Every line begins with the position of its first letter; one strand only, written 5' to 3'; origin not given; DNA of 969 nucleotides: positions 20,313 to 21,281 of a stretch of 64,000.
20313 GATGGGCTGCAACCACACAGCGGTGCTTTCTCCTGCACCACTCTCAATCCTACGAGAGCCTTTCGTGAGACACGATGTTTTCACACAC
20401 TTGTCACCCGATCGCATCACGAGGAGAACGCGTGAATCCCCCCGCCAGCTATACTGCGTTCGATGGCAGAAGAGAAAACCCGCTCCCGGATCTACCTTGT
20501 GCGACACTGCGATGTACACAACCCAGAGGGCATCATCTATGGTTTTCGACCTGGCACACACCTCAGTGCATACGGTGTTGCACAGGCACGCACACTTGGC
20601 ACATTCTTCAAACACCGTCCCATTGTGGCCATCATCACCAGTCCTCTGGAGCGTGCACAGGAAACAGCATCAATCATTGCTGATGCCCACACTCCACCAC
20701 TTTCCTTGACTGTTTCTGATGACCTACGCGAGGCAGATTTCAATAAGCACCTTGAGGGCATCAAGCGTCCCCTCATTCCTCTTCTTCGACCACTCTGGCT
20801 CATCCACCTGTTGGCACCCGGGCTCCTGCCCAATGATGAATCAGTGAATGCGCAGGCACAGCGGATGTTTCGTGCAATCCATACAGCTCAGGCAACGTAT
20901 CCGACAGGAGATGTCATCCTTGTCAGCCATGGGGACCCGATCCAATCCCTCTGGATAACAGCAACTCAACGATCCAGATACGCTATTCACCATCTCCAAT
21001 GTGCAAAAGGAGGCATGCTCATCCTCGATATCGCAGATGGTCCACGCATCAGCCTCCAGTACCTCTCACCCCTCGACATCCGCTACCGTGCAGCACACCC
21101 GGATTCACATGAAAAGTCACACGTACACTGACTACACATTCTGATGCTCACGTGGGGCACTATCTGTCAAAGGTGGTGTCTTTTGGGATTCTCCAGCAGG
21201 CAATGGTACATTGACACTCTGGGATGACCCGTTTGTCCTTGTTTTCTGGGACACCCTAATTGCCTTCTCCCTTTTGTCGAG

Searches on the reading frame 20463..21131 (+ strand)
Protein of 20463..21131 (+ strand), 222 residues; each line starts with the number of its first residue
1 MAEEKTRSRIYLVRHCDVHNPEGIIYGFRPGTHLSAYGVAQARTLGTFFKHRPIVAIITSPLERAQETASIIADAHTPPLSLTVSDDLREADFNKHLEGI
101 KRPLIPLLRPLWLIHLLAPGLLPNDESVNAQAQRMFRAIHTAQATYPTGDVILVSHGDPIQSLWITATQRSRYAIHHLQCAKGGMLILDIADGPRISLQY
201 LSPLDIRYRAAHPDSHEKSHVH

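Call 3: search_protein_families(library=pfam, proteins=[window:20463-21131:+], max_evalue=0.01)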
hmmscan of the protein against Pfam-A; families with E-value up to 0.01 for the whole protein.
window:20463-21131:+ (222 aa): 1 family
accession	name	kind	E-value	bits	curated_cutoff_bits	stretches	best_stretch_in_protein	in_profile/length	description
PF00300.27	His_Phos_1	-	6.1e-32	111.3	21.7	1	10-193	1-184/194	Histidine phosphatase superfamily (branch 1)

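Call 4: search_protein_families(library=ncbifam, proteins=[window:20463-21131:+], max_evalue=0.01)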
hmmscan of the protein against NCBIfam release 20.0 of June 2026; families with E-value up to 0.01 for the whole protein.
window:20463-21131:+ (222 aa): 12 families
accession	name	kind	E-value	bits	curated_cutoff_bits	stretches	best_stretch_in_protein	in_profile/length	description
TIGR03162.1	ribazole_cobC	equivalog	2.4e-20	72.7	162.9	1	10-186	1-174/176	alpha-ribazole phosphatase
NF005567.0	PRK07238.1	equivalog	1.9e-18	67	326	1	5-189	175-359/378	bifunctional RNase H/acid phosphatase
TIGR03848.1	MSMEG_4193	subfamily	8.1e-17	61.3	203.85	1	11-163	3-159/204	MSMEG_4193 family putative phosphomutase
NF038349.1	dPGM_arch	equivalog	2.9e-13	50.1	225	1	11-196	2-177/194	2,3-diphosphoglycerate-dependent phosphoglycerate mutase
NF011580.0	PRK15004.1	equivalog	5.3e-12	46.2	250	1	9-94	2-85/203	adenosylcobalamin/alpha-ribazole phosphatase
NF002901.0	PRK03482.1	equivalog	9.7e-12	44.9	261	1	9-167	3-161/215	2,3-diphosphoglycerate-dependent phosphoglycerate mutase GpmB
NF045917.1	PhserinePhPspA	equivalog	1.7e-10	41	350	1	9-167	3-161/211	phosphoserine phosphatase PspA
NF009993.0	PRK13462.1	equivalog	1.6e-07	31.2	226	1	8-162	6-153/203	acid phosphatase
TIGR00249.1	sixA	equivalog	7.5e-06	25.9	74.5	1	9-84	2-74/154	phosphohistidine phosphatase SixA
NF009994.0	PRK13463.1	equivalog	0.00032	20.5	277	1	9-75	4-70/203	phosphoserine phosphatase 1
NF002339.0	PRK01295.1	equivalog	0.00073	19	316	0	10-94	5-92/206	2,3-bisphosphoglycerate-dependent phosphoglycerate mutase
NF002217.0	PRK01112.1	equivalog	0.0026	17.2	320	0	12-76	6-70/228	2,3-bisphosphoglycerate-dependent phosphoglycerate mutase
